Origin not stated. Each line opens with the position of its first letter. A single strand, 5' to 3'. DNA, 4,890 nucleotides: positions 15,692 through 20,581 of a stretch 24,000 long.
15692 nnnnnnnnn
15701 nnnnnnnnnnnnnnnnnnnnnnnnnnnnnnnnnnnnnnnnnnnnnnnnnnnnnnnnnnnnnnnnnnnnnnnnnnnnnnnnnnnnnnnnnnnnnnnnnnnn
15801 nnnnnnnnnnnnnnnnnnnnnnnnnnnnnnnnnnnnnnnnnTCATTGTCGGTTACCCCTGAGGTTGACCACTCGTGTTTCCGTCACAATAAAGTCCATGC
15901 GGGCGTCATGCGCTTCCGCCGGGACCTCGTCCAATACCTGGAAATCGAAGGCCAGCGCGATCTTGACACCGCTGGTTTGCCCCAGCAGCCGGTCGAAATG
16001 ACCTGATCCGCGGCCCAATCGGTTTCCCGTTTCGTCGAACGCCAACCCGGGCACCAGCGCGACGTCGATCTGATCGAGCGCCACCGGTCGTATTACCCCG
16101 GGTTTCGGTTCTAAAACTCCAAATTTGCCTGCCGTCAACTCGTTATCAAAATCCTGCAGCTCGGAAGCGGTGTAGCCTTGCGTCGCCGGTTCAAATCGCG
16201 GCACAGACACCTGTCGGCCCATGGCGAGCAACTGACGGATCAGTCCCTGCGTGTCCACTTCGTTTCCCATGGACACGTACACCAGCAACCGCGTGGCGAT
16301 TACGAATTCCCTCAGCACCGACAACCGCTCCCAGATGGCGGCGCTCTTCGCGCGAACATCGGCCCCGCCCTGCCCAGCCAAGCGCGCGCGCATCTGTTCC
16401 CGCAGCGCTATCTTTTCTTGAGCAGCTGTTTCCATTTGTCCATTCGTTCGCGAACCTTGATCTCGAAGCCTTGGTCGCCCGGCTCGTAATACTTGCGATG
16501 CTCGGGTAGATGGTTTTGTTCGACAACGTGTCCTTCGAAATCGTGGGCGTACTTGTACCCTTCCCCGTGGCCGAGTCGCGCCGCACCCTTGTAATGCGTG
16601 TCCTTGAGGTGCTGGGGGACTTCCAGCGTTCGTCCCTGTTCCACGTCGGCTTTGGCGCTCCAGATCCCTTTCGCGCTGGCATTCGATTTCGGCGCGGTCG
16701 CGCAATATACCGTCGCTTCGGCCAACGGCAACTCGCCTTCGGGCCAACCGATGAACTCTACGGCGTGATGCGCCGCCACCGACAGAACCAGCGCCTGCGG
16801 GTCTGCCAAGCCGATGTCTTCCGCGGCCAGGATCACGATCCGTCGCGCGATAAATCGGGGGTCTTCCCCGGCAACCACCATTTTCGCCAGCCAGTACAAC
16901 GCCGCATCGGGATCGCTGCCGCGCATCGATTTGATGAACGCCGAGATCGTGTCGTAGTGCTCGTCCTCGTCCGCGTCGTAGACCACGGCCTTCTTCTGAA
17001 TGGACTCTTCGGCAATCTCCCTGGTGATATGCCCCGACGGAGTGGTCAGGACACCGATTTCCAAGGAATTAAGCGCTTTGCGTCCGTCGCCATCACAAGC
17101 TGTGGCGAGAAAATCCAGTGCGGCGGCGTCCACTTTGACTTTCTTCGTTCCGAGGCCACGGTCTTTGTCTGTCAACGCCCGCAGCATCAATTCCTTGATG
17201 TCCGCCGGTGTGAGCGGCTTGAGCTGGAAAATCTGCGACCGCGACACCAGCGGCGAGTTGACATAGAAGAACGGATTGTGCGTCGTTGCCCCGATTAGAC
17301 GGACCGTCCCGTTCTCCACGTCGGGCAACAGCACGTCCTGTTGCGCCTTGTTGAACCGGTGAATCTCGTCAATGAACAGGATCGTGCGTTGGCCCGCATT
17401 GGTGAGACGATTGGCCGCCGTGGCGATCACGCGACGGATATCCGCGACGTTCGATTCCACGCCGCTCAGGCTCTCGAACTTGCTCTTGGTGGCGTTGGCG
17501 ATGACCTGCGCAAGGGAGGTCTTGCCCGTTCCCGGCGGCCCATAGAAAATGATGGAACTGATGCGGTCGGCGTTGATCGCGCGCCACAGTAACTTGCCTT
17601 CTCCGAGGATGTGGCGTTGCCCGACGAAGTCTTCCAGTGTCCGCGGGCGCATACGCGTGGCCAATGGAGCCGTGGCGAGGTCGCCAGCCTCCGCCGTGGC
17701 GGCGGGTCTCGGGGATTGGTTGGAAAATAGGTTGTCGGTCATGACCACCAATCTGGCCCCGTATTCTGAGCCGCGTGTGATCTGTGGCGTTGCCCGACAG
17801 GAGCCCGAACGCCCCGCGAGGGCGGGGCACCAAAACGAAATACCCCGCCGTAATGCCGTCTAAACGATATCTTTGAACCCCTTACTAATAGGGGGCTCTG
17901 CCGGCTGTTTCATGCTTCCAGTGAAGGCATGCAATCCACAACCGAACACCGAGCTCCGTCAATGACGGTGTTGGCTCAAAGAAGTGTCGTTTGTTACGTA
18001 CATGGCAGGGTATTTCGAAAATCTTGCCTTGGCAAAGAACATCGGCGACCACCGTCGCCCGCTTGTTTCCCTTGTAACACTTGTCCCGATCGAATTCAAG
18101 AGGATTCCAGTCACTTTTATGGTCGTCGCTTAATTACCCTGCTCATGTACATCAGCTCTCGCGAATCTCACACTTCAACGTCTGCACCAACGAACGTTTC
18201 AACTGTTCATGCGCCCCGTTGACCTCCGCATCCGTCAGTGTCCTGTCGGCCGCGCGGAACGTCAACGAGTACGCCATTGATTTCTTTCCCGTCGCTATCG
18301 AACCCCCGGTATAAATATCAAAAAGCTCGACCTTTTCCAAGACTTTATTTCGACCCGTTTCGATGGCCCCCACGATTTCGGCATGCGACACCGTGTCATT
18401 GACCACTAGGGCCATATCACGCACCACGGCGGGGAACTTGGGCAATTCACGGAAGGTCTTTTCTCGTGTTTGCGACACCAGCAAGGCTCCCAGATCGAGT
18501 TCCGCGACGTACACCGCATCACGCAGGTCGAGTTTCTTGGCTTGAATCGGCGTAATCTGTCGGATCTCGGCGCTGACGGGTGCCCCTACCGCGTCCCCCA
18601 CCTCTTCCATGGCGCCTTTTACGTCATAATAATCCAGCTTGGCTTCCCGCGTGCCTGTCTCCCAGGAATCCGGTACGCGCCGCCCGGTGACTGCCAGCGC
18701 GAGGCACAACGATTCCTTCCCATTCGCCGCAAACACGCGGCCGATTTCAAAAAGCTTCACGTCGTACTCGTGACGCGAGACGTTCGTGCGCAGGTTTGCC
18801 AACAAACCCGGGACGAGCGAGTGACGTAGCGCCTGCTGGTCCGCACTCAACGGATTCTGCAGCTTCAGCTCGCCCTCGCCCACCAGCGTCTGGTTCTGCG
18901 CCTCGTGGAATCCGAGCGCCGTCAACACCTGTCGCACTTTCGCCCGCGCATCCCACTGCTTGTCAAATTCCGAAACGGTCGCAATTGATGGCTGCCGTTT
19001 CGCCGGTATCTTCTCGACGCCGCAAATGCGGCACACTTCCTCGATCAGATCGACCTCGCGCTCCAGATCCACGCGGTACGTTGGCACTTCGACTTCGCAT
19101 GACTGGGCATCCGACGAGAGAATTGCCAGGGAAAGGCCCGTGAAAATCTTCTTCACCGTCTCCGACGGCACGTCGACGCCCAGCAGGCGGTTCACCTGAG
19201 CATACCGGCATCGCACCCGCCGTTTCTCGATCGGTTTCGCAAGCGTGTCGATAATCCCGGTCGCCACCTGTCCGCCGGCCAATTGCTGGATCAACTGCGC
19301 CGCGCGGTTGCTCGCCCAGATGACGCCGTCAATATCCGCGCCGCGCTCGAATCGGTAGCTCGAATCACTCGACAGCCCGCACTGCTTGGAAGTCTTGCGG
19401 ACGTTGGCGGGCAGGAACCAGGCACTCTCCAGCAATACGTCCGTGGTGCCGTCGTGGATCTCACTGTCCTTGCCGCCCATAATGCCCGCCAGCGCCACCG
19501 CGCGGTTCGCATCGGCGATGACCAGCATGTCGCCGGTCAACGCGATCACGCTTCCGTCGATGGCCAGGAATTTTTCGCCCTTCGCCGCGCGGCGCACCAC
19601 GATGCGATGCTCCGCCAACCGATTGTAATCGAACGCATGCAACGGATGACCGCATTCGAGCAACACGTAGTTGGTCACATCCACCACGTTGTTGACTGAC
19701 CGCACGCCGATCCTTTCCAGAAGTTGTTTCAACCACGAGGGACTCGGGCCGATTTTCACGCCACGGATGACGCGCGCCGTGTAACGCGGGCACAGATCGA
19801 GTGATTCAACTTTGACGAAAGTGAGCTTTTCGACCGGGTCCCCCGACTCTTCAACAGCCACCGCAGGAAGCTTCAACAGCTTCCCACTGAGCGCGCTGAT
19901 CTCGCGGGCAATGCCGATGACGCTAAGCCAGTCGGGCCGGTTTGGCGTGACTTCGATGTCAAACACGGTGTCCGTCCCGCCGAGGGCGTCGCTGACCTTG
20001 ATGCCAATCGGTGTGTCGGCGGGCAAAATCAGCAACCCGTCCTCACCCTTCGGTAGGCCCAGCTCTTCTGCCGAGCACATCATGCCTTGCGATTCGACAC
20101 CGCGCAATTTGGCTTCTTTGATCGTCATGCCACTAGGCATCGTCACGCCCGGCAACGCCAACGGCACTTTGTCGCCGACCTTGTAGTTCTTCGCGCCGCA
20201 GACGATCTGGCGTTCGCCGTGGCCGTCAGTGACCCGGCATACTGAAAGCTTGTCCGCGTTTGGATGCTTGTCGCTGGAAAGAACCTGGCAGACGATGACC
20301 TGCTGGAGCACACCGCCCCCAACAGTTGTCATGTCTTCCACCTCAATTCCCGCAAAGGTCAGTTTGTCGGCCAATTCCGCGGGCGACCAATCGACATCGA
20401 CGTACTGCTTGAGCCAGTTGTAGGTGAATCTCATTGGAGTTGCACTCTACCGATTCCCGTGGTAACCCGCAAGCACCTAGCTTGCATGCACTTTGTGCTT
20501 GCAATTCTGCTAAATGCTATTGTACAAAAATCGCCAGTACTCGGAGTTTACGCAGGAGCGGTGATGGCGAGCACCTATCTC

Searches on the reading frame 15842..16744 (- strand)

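Call 69: search_protein_families(library=pfam, proteins=[window:15842-16744:-], max_evalue=0.00001)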
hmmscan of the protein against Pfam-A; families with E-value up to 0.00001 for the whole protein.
window:15842-16744:- (300 aa): 1 family
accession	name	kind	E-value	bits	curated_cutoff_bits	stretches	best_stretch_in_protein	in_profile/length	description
PF01812.26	5-FTHF_cyc-lig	-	1.6e-42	146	27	1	112-289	2-186/186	5-formyltetrahydrofolate cyclo-ligase family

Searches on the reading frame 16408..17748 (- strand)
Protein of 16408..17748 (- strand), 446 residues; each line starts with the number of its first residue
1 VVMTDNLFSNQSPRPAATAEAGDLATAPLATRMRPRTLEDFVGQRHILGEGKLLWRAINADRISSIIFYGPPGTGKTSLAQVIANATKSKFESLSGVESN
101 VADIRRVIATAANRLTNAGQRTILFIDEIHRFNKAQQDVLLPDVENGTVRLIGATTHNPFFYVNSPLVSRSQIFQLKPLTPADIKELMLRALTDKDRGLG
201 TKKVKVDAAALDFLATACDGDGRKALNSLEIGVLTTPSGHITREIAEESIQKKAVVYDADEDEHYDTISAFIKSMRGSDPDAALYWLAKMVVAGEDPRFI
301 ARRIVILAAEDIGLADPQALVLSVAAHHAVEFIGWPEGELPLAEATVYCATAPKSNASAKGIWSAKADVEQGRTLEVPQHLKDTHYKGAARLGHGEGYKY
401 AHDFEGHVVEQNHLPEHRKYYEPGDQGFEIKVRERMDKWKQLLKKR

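Call 69: search_protein_families(library=pfam, proteins=[window:16408-17748:-], max_evalue=0.00001)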
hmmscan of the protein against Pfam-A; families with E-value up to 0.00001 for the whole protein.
window:16408-17748:- (446 aa): 9 families
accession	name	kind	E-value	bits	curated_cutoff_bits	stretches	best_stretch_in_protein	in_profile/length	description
PF12002.13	MgsA_C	-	2.5e-68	229.6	27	1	277-440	1-167/167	MgsA AAA+ ATPase C terminal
PF16193.11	AAA_assoc_2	-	7.2e-27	93.9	34.3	1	201-276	2-81/81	AAA C-terminal domain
PF05496.18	RuvB_N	-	6.1e-19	68.8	27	1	33-152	1-116/159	Holliday junction DNA helicase RuvB P-loop domain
PF00004.35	AAA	-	3.2e-17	63.6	21.2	1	66-176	1-128/131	ATPase family associated with various cellular activities (AAA)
PF07728.20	AAA_5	-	7.4e-08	32.9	22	1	66-151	2-97/139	AAA domain (dynein-related subfamily)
PF13191.12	AAA_16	-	1.9e-07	32.2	32.6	0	43-87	4-48/167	AAA ATPase domain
PF00158.32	Sigma54_activat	-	1.9e-06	28.1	20.2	0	119-158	92-131/168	Sigma-54 interaction domain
PF07724.20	AAA_2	-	5.2e-06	27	27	0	62-150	2-105/166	AAA domain (Cdc48 subfamily)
PF01078.27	Mg_chelatase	-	7.7e-06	25.9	20.3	0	65-84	24-43/207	Magnesium chelatase, subunit ChlI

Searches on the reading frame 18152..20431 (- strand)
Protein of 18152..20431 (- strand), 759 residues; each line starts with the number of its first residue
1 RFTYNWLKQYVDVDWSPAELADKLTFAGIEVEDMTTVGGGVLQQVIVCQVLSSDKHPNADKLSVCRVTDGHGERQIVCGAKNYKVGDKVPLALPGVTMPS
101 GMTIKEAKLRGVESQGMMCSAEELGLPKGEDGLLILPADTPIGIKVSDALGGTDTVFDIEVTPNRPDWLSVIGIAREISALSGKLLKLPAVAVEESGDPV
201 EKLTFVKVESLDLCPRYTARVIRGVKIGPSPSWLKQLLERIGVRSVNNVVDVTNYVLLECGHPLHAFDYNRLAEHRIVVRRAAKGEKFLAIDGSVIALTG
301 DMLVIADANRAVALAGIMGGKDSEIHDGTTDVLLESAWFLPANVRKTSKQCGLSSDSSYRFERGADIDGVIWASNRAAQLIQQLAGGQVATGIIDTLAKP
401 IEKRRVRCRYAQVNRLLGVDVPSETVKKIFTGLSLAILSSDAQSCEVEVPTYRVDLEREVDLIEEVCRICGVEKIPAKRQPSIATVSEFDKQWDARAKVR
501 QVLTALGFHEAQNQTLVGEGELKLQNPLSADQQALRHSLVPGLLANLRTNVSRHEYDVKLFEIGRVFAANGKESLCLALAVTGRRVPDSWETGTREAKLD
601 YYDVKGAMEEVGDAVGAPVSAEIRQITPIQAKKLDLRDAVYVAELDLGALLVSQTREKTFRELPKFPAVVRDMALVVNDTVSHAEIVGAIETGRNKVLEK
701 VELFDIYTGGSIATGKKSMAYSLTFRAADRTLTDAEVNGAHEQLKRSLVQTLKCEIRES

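Call 69: search_protein_families(library=pfam, proteins=[window:18152-20431:-], max_evalue=0.00001)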
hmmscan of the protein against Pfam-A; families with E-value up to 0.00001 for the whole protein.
window:18152-20431:- (759 aa): 5 families
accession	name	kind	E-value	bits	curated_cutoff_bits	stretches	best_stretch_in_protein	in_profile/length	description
PF03483.22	B3_4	-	1e-67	227.6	29.3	1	214-386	2-174/174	B3/4 domain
PF17759.6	tRNA_synthFbeta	-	1.3e-30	107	22.4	1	480-617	5-159/214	Phenylalanyl tRNA synthetase beta chain CLM domain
PF03147.19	FDX-ACB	-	2.4e-28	98.8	31.1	1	664-757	1-94/94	Ferredoxin-fold anticodon binding domain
PF01588.26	tRNA_bind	-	3.3e-22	78.8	27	1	45-144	1-95/96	Putative tRNA binding domain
PF03484.21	B5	-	1.3e-21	76.9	28.6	1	406-471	1-66/67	tRNA synthetase B5 domain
